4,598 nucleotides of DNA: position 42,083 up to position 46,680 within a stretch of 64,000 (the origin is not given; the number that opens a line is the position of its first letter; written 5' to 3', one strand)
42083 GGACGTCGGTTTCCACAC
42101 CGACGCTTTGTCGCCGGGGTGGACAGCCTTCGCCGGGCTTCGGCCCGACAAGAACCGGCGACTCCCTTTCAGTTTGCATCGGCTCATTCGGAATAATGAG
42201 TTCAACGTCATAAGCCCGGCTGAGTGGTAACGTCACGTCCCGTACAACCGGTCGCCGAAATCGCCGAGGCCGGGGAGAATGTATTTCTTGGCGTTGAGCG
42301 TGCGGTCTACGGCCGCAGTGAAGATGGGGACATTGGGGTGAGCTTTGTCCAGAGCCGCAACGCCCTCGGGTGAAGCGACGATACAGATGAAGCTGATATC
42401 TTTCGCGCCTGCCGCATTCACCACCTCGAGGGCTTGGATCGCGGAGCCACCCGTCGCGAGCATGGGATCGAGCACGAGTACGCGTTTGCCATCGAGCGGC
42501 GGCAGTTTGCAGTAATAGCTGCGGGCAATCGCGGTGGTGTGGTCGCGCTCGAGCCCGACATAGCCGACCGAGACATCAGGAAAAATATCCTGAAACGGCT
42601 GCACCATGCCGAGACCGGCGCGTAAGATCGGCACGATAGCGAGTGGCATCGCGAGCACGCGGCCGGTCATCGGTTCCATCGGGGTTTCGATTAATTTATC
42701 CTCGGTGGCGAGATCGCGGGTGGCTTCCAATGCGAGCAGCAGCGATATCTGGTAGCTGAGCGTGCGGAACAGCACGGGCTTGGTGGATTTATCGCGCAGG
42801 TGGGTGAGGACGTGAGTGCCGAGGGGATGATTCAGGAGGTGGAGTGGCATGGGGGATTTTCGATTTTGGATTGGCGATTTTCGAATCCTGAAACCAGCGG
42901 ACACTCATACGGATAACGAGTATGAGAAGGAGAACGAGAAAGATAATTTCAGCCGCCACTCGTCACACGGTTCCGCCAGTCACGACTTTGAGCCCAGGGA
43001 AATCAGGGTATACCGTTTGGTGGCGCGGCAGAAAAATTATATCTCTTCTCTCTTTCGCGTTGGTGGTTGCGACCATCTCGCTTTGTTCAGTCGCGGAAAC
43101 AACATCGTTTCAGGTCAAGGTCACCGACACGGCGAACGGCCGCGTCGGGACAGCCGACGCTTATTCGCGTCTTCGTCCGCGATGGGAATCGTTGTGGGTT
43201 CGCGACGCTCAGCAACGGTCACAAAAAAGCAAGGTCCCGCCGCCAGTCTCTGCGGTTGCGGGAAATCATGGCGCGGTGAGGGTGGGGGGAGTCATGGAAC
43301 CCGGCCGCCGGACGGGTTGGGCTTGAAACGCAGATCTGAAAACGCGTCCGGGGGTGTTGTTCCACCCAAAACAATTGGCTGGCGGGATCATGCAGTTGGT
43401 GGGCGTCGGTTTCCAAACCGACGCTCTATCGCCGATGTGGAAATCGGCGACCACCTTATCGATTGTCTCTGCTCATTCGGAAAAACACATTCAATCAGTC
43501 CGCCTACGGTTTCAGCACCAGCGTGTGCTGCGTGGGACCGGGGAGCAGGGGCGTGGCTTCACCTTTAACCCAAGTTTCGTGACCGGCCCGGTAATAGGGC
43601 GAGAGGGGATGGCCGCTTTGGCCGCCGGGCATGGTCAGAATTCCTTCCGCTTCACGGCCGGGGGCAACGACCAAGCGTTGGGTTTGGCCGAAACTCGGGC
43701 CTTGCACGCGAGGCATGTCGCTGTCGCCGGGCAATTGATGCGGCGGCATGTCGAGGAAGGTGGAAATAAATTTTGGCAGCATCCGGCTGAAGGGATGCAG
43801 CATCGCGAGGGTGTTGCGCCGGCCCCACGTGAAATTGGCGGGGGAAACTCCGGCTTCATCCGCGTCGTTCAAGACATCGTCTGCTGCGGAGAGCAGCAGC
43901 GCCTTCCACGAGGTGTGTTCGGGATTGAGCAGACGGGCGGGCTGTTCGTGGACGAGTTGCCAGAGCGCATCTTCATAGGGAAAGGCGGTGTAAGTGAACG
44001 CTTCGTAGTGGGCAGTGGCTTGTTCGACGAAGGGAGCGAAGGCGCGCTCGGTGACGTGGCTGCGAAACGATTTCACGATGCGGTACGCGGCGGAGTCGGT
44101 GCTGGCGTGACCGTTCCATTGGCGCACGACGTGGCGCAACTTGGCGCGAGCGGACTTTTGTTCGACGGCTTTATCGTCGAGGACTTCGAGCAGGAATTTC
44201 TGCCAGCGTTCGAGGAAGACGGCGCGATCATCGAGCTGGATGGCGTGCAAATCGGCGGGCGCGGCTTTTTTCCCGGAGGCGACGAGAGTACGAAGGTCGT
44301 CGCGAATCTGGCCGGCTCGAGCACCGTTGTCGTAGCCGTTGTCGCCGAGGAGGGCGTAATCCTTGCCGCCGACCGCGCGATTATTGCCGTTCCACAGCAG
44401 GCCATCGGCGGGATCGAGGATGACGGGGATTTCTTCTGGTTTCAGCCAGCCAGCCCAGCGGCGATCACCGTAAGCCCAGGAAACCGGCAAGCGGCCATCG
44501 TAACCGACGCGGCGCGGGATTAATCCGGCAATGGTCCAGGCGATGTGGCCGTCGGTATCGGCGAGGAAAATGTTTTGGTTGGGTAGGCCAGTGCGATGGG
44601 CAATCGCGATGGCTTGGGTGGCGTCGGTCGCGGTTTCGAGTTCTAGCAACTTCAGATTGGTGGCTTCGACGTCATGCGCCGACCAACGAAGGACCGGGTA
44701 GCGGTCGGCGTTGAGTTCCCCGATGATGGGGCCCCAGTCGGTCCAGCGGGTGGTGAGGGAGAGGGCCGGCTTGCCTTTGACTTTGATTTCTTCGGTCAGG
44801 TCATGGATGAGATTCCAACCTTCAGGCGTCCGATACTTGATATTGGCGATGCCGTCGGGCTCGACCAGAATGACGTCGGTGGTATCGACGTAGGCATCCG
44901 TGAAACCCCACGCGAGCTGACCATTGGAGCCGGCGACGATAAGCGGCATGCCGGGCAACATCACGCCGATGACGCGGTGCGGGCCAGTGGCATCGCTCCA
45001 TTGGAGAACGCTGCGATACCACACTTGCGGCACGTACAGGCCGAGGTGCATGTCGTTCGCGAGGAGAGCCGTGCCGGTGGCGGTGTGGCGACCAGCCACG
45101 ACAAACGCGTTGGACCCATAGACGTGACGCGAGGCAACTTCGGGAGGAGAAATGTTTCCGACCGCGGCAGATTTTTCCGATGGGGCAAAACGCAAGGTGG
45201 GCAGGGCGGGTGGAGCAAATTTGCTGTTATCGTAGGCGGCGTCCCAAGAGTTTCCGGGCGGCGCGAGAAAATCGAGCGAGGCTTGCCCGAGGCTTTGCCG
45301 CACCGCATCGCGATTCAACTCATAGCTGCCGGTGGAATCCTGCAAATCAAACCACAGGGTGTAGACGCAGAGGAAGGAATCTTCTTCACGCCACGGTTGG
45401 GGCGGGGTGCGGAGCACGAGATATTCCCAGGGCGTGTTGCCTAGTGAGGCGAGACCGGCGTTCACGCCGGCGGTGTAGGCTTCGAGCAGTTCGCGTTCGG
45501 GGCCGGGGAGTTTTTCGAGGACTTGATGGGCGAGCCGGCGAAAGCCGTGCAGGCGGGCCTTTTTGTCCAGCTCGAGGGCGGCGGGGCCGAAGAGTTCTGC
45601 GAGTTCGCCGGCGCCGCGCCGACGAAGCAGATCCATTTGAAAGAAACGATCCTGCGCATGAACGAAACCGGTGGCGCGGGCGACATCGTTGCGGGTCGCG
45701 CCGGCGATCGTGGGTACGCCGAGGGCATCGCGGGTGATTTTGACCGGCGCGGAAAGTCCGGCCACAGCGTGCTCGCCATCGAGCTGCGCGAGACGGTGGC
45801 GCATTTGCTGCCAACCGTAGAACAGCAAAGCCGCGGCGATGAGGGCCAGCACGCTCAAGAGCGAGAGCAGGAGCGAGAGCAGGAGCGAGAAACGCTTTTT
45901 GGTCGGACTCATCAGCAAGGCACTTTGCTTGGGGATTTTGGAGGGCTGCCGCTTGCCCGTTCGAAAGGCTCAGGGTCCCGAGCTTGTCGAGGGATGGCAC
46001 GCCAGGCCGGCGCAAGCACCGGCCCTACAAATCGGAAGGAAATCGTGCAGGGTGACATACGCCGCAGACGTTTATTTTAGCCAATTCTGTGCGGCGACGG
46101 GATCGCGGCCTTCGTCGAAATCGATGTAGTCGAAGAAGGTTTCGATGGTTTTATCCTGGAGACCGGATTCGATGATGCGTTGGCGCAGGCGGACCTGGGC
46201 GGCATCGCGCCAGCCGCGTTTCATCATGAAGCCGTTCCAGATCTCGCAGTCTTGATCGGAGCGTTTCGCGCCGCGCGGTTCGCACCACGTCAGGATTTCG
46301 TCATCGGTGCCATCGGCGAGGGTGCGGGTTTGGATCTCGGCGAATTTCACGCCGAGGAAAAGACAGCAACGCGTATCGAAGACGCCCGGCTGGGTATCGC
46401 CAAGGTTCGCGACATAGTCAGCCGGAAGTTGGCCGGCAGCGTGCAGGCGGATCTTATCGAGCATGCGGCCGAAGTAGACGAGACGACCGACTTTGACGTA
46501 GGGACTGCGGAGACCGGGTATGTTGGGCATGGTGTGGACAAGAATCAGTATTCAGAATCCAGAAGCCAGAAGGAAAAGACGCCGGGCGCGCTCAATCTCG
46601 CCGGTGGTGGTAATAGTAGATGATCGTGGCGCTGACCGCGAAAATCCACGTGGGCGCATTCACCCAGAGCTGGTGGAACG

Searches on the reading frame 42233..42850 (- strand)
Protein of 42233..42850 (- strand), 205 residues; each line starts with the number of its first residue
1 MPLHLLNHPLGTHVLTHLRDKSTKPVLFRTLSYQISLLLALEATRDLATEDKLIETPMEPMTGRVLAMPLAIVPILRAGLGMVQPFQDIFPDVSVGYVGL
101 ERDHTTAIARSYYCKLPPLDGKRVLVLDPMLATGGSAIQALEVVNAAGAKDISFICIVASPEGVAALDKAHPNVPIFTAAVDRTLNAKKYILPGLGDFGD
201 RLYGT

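Call 17: search_protein_families(library=pfam, proteins=[window:42233-42850:-], max_evalue=0.01)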
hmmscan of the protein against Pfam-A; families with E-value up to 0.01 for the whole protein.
window:42233-42850:- (205 aa): 2 families
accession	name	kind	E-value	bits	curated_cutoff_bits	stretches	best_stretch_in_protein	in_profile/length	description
PF14681.12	UPRTase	-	2.3e-67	226.9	27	1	6-205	2-206/206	Uracil phosphoribosyltransferase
PF00156.33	Pribosyltran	-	9.6e-10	38.4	26.3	1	69-169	30-135/158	Phosphoribosyl transferase domain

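Call 18: find_encoding_contigs(protein=window:42233-42850:-, flank=10000, max_places=10)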
Protein window:42233-42850:- (205 aa): 23 contigs read that carry it; 10 places shown.
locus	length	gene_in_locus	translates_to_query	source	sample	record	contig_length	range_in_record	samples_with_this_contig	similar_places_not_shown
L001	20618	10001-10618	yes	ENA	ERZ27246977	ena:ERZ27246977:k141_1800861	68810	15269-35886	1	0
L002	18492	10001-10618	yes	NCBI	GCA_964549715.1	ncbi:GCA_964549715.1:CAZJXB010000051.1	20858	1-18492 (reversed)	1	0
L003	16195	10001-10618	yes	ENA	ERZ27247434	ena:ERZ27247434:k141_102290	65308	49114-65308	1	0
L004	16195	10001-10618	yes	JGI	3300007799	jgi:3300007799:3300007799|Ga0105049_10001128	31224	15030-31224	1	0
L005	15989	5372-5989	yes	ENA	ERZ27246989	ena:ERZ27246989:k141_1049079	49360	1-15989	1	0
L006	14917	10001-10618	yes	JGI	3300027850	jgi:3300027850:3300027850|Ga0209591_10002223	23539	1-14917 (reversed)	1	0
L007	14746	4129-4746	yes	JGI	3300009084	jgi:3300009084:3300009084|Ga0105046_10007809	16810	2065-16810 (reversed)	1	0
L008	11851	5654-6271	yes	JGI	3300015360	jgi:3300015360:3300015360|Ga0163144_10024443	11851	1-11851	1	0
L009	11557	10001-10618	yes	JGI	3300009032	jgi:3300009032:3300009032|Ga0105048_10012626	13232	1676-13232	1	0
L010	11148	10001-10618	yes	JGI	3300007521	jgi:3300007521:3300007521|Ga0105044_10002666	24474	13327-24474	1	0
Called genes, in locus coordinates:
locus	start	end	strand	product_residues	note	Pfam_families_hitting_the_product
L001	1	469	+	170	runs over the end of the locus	-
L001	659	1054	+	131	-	PF00072:Response_reg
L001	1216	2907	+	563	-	PF02446:Glyco_hydro_77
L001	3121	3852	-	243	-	PF20772:TACO1_YebC_N, PF01709:Transcrip_reg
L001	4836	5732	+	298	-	PF00892:EamA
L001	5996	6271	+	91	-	-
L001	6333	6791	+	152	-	PF16798:DUF5069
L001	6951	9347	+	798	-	PF01804:Penicil_amidase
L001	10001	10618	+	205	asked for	PF14681:UPRTase, PF00156:Pribosyltran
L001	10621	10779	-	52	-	-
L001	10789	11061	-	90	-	PF01850:PIN (weak)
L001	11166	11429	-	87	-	-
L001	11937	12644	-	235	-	PF06764:DUF1223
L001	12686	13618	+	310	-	PF10672:Methyltrans_SAM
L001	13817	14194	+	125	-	PF01042:Ribonuc_L-PSP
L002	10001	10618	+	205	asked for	PF14681:UPRTase, PF00156:Pribosyltran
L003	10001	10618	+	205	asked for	PF14681:UPRTase, PF00156:Pribosyltran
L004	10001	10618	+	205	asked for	PF14681:UPRTase, PF00156:Pribosyltran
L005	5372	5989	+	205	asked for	PF14681:UPRTase, PF00156:Pribosyltran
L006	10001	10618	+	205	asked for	PF14681:UPRTase, PF00156:Pribosyltran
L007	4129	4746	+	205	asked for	PF14681:UPRTase, PF00156:Pribosyltran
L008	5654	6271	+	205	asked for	PF14681:UPRTase, PF00156:Pribosyltran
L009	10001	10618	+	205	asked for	PF14681:UPRTase, PF00156:Pribosyltran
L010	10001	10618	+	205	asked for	PF14681:UPRTase, PF00156:Pribosyltran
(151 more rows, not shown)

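Call 20: find_related_loci(query=window:42233-42850:-, collection=genome_contigs, flank=10000)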
Query window:42233-42850:- (205 aa) in genome_contigs; peptide patterns used: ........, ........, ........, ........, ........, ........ (x = any residue, [..] = any of these).
271 stretches matched a pattern; 134 encode a relative of the query (tblastn E <= 1e-3); the best 80 are kept; 80 distinct loci.
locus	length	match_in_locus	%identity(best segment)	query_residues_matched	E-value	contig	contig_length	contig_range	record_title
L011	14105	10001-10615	86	1-205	8e-120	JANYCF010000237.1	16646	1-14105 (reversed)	MAG: Opitutaceae bacterium isolate 336R_metabinner_126 336R_k141_1039487, whole genome shotgun sequence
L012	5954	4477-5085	87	3-205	2e-118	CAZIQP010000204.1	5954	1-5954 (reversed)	MAG TPA_asm: uncultured Opitutaceae bacterium isolate binchicken_co50_281 genome assembly, contig: NODE_19200_length_595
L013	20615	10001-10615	85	1-205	1e-117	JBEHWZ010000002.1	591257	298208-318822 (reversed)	MAG: Verrucomicrobiota bacterium isolate ES1.bin.22 NODE_9_length_591257_cov_36.722046, whole genome shotgun sequence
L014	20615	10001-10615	83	1-205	1e-116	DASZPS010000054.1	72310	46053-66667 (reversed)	MAG TPA_asm: Lacunisphaera sp. isolate SMAG_U5977 k141_5489, whole genome shotgun sequence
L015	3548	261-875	84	1-205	6e-119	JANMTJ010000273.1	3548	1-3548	MAG: Oleiharenicola sp. isolate SOY_29_metabat_217 SOY_29_k141_4021559, whole genome shotgun sequence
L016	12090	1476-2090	84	1-205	4e-116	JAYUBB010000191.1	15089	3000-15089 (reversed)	MAG: Opitutaceae bacterium isolate GFS_6688 GFS_6688_190, whole genome shotgun sequence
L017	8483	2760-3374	83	1-205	3e-116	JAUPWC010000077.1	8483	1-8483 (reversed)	MAG: Verrucomicrobiota bacterium isolate erpe_2018_sw_42hr_WHONDRS-SW48-000099_B_bin.74 scaffold_183010, whole genome sh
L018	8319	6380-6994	84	1-205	3e-116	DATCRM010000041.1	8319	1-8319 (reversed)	MAG TPA_asm: Lacunisphaera sp. isolate SMAG_U7279 k141_169792, whole genome shotgun sequence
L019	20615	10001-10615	84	1-205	7e-116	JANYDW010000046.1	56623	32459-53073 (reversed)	MAG: Oleiharenicola sp. isolate 336R_metabinner_90 336R_k141_2220018, whole genome shotgun sequence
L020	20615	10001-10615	84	1-205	5e-116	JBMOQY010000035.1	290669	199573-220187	MAG: Verrucomicrobiota bacterium isolate Betzabe_MAG166 MAG166_35, whole genome shotgun sequence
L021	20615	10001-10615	84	1-205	2e-115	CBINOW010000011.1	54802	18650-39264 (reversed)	MAG TPA_asm: uncultured Oleiharenicola sp. isolate SRR16817057_binner13_Refined_19 genome assembly, contig: ERZ27394128.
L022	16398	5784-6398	84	1-205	1e-114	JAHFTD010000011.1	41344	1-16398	MAG: Opitutaceae bacterium isolate nzgw612 NODE_818_length_41345_cov_7.330269, whole genome shotgun sequence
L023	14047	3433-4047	83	1-205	8e-115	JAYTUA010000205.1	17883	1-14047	MAG: Opitutaceae bacterium isolate GFS_5475 GFS_5475_204, whole genome shotgun sequence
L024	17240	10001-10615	82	1-205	2e-114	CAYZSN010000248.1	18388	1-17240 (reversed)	MAG TPA_asm: uncultured Oleiharenicola sp. isolate binchicken_co84_383 genome assembly, contig: k141_887148, whole genom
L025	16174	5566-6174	83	3-205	2e-114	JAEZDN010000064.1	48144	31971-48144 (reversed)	MAG: Verrucomicrobia bacterium isolate OH_CBrB_294 k127_731353, whole genome shotgun sequence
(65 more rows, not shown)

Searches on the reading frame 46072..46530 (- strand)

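Call 17: search_protein_families(library=pfam, proteins=[window:46072-46530:-], max_evalue=0.01)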
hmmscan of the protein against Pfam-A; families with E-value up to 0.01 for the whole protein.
window:46072-46530:- (152 aa): 1 family
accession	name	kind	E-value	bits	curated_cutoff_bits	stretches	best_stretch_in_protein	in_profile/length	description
PF16798.10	DUF5069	-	3.2e-39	134.6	27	1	7-142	4-133/133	Domain of unknown function (DUF5069)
